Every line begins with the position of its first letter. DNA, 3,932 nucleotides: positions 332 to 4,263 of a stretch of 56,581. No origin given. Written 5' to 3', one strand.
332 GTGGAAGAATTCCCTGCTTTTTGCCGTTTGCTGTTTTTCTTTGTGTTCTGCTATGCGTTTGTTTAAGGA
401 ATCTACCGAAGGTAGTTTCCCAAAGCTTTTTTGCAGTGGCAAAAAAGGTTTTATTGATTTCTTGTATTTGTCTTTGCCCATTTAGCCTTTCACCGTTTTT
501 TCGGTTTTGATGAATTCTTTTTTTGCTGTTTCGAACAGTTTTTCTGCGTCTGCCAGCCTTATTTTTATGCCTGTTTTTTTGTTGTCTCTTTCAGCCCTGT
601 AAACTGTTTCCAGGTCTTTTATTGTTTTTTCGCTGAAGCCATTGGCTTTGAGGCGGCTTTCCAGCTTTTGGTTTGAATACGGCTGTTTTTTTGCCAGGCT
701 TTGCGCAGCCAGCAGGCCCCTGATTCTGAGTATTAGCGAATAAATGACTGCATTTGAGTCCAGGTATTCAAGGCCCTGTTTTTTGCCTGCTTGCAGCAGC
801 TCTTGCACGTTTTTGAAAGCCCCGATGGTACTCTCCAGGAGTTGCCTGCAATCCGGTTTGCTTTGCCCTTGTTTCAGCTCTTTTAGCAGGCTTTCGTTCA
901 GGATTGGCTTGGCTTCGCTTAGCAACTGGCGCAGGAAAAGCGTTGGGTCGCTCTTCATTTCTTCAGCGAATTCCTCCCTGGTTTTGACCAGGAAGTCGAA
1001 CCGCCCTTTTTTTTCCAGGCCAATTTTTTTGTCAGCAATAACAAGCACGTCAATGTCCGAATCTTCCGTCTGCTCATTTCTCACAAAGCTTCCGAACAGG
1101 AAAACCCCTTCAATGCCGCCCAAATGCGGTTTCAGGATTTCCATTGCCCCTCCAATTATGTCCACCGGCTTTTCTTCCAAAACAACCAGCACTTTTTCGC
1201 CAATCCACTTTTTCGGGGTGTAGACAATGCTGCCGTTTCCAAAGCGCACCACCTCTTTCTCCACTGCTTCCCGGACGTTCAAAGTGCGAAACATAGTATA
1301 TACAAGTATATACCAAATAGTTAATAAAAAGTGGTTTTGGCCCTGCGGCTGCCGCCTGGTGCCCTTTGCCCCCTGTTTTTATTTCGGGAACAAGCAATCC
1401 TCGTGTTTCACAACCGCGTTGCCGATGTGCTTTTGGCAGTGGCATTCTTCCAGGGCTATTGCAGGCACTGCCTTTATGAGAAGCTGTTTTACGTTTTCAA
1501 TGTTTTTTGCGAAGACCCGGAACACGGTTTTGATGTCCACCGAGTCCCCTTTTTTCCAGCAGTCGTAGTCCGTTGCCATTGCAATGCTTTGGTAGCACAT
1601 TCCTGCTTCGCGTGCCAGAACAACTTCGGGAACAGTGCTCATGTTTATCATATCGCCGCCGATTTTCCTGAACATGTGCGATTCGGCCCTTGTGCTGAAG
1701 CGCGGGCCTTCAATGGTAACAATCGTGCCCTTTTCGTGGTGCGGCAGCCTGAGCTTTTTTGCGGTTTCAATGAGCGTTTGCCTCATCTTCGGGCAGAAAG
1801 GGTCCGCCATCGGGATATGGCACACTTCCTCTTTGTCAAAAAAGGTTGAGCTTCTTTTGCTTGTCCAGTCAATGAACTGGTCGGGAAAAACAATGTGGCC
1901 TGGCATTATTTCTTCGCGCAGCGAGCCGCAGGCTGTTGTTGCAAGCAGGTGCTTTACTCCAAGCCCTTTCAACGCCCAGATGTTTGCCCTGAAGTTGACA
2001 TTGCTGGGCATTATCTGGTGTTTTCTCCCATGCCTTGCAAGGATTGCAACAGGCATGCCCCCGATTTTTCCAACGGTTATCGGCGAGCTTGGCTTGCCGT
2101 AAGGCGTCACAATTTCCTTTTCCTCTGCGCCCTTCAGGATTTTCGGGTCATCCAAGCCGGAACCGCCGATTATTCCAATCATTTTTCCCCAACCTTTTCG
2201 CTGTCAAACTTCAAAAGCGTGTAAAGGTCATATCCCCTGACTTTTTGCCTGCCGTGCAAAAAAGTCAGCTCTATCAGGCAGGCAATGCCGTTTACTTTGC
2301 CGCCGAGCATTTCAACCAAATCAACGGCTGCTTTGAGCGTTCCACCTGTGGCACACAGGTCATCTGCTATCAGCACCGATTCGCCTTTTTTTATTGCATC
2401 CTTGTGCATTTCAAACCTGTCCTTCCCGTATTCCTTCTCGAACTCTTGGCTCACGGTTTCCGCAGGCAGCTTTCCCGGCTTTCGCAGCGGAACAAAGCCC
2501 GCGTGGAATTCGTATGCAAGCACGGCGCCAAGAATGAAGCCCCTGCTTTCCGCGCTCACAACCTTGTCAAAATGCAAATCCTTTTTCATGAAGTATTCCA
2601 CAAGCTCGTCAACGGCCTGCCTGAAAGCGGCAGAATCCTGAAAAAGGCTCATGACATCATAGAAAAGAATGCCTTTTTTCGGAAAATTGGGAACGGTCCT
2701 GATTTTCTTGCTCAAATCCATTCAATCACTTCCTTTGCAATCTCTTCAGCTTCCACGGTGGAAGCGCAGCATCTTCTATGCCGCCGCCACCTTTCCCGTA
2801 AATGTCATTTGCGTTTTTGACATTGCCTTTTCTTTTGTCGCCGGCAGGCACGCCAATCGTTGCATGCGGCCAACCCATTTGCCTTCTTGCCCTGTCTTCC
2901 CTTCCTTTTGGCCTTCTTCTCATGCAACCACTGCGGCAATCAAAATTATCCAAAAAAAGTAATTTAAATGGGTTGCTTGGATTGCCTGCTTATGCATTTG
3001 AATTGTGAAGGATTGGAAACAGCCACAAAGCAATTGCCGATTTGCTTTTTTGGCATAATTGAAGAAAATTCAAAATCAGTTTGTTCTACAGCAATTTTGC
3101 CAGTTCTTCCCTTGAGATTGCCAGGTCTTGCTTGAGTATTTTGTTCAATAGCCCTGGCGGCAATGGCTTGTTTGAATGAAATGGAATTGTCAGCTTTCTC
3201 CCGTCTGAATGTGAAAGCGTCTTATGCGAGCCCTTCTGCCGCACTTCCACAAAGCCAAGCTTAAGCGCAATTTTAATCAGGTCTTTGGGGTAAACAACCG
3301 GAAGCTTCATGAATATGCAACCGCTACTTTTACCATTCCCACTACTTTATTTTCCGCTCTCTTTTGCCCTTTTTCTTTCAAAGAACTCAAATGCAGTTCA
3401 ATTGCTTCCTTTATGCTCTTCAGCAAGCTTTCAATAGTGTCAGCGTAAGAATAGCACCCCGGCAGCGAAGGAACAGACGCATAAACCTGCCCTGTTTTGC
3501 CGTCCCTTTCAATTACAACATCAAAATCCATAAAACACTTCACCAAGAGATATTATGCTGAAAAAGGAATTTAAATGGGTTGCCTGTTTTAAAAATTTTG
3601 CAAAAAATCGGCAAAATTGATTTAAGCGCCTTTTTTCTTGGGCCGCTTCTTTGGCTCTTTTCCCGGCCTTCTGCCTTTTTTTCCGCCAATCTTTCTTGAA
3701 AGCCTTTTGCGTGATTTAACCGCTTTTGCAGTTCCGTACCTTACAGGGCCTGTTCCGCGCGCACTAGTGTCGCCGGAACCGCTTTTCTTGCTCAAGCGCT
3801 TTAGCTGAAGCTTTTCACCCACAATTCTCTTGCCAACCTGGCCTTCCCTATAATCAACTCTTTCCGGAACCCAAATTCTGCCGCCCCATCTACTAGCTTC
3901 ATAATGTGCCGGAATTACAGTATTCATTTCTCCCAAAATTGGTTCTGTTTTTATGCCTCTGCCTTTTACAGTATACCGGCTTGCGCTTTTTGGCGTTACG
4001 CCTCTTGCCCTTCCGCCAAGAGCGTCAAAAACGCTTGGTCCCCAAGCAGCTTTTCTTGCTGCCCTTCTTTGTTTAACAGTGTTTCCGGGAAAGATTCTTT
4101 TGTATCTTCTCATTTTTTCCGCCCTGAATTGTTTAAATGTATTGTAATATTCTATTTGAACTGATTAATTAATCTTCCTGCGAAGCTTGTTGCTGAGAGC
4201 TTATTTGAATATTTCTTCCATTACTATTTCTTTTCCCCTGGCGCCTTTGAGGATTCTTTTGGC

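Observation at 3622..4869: Phosphoglycosyltransferase-like catalytic domain without its membrane helix, followed by a second hyper-basic ORF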

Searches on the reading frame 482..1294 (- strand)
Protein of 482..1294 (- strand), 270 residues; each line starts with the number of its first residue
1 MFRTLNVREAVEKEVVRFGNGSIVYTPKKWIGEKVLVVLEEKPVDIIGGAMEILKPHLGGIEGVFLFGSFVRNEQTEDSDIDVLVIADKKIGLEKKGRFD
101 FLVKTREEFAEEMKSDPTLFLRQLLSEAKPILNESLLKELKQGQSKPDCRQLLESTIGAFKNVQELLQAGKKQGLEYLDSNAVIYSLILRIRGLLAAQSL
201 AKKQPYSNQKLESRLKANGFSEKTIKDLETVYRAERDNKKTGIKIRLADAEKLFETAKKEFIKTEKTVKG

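Call 38: search_protein_families(library=pfam, proteins=[window:482-1294:-], max_evalue=0.01)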
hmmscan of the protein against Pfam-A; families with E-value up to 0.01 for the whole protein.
window:482-1294:- (270 aa): 5 families
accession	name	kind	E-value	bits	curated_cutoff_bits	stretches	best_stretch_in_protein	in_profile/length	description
PF18765.7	Polbeta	-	4.2e-10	40.1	26.9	1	59-132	11-88/93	Polymerase beta, Nucleotidyltransferase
PF01909.29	NTP_transf_2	-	1.3e-09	38.8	21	1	58-103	12-61/93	Nucleotidyltransferase domain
PF12633.13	Adenyl_cycl_N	-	0.00021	21.7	27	1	60-121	91-152/199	Adenylate cyclase NT domain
PF09853.14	DUF2080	-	0.0018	18.5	21.5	1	10-39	17-47/50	Putative transposon-encoded protein (DUF2080)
PF22600.2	MTPAP-like_central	-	0.0061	17.1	27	0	53-96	32-71/139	Poly(A) RNA polymerase, mitochondrial-like, central palm domain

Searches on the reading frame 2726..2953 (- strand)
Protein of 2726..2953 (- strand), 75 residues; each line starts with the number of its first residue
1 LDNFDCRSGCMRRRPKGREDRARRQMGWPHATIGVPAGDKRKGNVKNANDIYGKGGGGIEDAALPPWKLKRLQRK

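Call 56: search_protein_families(library=phrogs, proteins=[window:2726-2953:-], max_evalue=0.1)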
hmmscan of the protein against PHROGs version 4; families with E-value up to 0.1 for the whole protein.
window:2726-2953:- (75 aa): 0 families

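Call 86: search_protein_families(library=padloc, proteins=[window:2726-2953:-], max_evalue=0.1)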
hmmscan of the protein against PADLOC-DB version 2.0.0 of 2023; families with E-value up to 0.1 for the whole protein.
window:2726-2953:- (75 aa): 0 families

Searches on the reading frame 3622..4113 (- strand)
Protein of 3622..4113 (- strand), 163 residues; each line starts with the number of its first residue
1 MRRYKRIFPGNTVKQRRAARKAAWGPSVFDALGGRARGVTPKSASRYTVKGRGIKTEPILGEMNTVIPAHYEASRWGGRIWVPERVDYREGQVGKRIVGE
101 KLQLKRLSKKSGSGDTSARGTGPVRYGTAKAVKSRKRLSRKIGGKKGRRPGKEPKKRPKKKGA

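Call 3: search_protein_families(library=pfam, proteins=[window:3622-4113:-], max_evalue=1)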
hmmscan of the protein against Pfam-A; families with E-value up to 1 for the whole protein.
window:3622-4113:- (163 aa): 0 families

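Call 4: search_protein_families(library=ncbifam, proteins=[window:3622-4113:-], max_evalue=1)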
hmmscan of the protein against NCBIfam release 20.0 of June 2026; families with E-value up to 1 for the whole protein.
window:3622-4113:- (163 aa): 0 families

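Call 15: find_homologous_proteins(query=window:3622-4113:-, max_evalue=0.01)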
Query window:3622-4113:- (163 aa): 1 proteins with E <= 0.01 among 136 candidates.
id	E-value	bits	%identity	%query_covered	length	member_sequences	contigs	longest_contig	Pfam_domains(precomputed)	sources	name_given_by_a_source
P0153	1.8e-97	342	100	100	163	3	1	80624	-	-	-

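Call 56: search_protein_families(library=phrogs, proteins=[window:3622-4113:-], max_evalue=0.1)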
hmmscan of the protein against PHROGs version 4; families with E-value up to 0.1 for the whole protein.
window:3622-4113:- (163 aa): 1 family
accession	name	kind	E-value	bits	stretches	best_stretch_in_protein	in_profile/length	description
phrog_24516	-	unknown function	0.024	15.9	1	9-34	81-106/112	-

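Call 60: predict_structure(protein=window:3622-4113:-)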
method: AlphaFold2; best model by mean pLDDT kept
length: 163 residues; sequences in the alignment: 1
mean_pLDDT: 50.5   pTM: 0.16
mean pLDDT of the five models: 50.5, 42.7, 42.5, 39.0, 34.9
residues with pLDDT >= 90: 0; 70-90: 5; 50-70: 70; < 50: 88
segments of 3 or more residues with pLDDT < 50: 32-57, 59-68, 70-101, 112-122
pLDDT, mean of each block of 10 residues (from residue 1): 59 70 53 45 44 45 44 41 42 43 52 44 50 58 56 61 57
secondary structure, 60 per line:
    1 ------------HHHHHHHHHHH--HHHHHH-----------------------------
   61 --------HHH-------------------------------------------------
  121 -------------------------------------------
elements in order: H13-23 H26-31

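Call 86: search_protein_families(library=padloc, proteins=[window:3622-4113:-], max_evalue=0.1)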
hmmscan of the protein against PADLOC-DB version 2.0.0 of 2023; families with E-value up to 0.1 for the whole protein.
window:3622-4113:- (163 aa): 0 families
